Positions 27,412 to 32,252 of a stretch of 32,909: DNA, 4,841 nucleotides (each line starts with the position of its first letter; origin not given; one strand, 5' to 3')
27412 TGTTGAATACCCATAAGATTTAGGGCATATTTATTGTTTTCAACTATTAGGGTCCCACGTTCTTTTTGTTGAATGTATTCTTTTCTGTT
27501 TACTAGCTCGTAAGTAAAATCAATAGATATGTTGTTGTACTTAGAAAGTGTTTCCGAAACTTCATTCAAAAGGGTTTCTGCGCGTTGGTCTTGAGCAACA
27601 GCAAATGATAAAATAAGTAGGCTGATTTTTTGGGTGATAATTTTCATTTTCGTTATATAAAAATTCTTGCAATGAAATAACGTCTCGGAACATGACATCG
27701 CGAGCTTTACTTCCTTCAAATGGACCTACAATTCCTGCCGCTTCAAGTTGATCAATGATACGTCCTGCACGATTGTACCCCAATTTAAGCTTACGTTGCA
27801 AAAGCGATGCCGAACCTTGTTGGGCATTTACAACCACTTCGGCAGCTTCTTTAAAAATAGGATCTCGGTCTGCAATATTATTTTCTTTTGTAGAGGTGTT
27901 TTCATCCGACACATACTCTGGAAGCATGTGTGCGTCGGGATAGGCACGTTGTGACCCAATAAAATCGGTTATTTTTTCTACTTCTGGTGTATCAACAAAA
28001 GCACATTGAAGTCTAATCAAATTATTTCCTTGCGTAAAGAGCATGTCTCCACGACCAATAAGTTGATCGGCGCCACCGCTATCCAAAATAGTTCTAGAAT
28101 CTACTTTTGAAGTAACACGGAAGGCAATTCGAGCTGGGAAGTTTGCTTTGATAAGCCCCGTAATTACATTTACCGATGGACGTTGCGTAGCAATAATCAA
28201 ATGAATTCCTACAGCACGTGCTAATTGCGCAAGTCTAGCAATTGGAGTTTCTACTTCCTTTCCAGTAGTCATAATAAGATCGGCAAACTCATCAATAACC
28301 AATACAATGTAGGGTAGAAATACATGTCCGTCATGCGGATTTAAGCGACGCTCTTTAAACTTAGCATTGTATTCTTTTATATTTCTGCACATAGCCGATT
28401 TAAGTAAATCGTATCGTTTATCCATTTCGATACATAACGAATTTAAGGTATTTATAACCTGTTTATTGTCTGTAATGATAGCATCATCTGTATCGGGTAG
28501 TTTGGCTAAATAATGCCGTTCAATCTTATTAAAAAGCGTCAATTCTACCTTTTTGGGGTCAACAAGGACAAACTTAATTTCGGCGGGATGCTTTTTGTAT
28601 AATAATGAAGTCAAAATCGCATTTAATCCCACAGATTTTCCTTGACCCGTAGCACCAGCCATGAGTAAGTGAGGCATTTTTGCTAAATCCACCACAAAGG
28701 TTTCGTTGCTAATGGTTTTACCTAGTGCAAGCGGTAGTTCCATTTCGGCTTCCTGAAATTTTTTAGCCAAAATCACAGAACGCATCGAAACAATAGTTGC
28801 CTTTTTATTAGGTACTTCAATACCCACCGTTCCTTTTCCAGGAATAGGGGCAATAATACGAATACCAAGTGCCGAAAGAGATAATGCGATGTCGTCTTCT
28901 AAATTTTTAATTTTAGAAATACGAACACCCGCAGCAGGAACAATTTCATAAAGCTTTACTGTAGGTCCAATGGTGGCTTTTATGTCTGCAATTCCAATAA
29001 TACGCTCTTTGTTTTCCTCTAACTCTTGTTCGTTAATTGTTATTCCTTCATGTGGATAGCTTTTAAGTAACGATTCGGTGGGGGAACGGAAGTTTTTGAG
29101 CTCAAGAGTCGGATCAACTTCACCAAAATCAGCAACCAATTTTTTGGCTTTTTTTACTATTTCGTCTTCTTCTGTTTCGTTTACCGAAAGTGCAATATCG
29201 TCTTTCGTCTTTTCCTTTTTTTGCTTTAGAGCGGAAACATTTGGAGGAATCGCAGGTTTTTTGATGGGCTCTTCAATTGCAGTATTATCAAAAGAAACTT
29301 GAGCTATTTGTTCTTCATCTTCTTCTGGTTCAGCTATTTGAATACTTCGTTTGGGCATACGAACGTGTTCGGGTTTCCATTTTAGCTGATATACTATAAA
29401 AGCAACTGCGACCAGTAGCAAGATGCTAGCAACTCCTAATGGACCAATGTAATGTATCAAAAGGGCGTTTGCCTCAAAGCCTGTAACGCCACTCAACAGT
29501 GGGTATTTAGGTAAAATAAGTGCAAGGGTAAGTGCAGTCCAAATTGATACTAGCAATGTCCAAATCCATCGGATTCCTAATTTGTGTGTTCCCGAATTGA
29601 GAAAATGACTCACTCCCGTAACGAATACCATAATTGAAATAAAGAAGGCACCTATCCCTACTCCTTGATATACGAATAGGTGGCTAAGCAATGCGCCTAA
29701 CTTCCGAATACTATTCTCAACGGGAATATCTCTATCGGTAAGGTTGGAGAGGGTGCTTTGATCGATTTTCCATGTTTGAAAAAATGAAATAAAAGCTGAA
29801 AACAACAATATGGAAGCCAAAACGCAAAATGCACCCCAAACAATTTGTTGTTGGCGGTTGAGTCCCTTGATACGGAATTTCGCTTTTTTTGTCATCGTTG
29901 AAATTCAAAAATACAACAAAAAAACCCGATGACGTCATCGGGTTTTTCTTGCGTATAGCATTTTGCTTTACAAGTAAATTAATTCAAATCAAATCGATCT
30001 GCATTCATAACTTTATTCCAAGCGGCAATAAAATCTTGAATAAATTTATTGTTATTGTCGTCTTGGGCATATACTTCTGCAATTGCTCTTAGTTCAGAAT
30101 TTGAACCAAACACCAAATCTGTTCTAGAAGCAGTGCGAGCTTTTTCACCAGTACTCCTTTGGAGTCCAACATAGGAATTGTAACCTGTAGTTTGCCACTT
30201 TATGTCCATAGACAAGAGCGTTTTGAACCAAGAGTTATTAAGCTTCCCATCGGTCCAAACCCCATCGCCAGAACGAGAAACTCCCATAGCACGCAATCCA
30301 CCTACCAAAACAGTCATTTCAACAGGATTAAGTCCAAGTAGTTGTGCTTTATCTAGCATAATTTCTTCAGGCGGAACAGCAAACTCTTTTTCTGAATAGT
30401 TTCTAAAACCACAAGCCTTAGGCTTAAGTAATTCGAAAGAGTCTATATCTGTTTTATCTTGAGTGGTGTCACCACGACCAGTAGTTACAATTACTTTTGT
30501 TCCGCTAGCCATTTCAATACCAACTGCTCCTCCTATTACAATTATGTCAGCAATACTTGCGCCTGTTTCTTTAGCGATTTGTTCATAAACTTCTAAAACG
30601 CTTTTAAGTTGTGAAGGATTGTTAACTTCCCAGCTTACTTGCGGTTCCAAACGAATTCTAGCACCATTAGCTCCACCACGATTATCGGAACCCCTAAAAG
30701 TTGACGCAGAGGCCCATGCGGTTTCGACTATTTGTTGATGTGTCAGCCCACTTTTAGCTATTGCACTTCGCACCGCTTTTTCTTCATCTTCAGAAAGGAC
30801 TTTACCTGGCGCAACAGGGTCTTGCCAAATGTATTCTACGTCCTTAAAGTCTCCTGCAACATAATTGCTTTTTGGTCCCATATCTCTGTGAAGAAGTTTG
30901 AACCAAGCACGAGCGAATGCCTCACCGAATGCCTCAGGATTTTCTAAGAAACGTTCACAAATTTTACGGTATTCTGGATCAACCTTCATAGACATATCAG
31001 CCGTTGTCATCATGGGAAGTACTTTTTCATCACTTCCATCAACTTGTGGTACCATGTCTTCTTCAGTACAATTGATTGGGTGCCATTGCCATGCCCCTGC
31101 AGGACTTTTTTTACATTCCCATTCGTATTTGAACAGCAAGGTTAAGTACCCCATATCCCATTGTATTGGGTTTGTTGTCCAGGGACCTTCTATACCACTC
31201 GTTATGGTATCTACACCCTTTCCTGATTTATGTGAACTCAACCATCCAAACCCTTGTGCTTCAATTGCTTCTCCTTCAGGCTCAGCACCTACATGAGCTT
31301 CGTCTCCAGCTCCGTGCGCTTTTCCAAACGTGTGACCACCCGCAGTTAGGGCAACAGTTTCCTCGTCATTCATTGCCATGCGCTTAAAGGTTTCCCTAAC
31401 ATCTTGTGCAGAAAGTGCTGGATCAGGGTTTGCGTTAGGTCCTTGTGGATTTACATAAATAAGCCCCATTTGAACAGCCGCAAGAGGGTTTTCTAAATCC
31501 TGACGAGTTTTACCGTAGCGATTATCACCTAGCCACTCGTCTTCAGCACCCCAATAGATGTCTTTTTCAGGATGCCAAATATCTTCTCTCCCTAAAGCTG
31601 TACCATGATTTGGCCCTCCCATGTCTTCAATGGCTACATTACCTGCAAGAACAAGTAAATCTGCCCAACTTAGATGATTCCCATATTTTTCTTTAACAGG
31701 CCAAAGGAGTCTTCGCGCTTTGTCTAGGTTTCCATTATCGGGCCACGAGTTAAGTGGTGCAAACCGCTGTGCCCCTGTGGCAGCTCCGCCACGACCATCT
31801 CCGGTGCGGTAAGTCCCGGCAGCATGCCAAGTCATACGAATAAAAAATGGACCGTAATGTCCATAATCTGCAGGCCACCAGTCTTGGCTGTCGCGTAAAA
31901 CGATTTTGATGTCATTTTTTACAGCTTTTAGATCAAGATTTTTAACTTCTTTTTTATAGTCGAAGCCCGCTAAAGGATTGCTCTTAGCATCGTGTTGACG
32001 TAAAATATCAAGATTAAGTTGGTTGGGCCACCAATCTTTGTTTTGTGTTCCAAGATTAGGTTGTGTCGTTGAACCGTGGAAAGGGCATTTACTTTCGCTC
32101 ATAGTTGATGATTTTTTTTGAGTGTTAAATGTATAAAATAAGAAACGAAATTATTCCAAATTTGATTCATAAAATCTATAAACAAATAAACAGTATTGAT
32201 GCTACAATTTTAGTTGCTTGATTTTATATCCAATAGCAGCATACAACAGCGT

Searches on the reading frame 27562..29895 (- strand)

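Call 77: search_protein_families(library=pfam, proteins=[window:27562-29895:-], max_evalue=0.00001)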
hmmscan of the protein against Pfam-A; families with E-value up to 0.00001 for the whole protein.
window:27562-29895:- (777 aa): 4 families
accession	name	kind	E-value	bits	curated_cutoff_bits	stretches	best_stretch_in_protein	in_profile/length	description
PF01580.24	FtsK_SpoIIIE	-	7.3e-55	186.3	24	1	372-575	3-221/221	FtsK/SpoIIIE family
PF09397.16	FtsK_gamma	-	1.5e-26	92.3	30.6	1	676-735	2-61/63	Ftsk gamma domain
PF17854.6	FtsK_alpha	-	5.9e-21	75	22.9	1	273-363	3-101/101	FtsK alpha domain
PF13491.11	FtsK_4TM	-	2.9e-13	50.3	23.1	1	14-169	2-157/171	4TM region of DNA translocase FtsK/SpoIIIE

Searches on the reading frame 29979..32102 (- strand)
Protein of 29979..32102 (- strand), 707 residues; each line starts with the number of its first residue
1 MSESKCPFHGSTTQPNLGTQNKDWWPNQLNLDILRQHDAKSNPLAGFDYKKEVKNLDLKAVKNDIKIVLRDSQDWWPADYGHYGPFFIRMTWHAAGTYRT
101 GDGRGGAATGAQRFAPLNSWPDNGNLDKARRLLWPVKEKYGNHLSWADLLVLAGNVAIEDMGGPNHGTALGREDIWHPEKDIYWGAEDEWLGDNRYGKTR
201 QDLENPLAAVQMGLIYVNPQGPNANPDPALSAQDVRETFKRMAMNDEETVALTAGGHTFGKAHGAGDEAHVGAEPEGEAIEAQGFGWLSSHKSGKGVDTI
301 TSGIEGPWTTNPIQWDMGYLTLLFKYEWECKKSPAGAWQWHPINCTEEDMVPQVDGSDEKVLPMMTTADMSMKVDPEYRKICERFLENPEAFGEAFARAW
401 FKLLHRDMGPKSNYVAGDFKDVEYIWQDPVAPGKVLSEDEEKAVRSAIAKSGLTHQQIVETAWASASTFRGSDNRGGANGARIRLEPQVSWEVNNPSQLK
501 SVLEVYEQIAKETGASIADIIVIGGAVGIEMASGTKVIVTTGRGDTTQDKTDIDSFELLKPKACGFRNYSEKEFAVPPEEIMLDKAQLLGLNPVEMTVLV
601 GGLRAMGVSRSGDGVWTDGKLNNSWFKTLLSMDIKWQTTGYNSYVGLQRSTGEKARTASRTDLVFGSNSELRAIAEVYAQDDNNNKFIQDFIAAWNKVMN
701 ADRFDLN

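Call 77: search_protein_families(library=pfam, proteins=[window:29979-32102:-], max_evalue=0.00001)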
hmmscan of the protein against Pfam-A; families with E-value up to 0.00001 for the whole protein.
window:29979-32102:- (707 aa): 1 family
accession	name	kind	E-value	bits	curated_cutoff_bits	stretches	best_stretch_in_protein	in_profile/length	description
PF00141.28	peroxidase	-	1.8e-67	228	27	2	78-388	10-237/237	Peroxidase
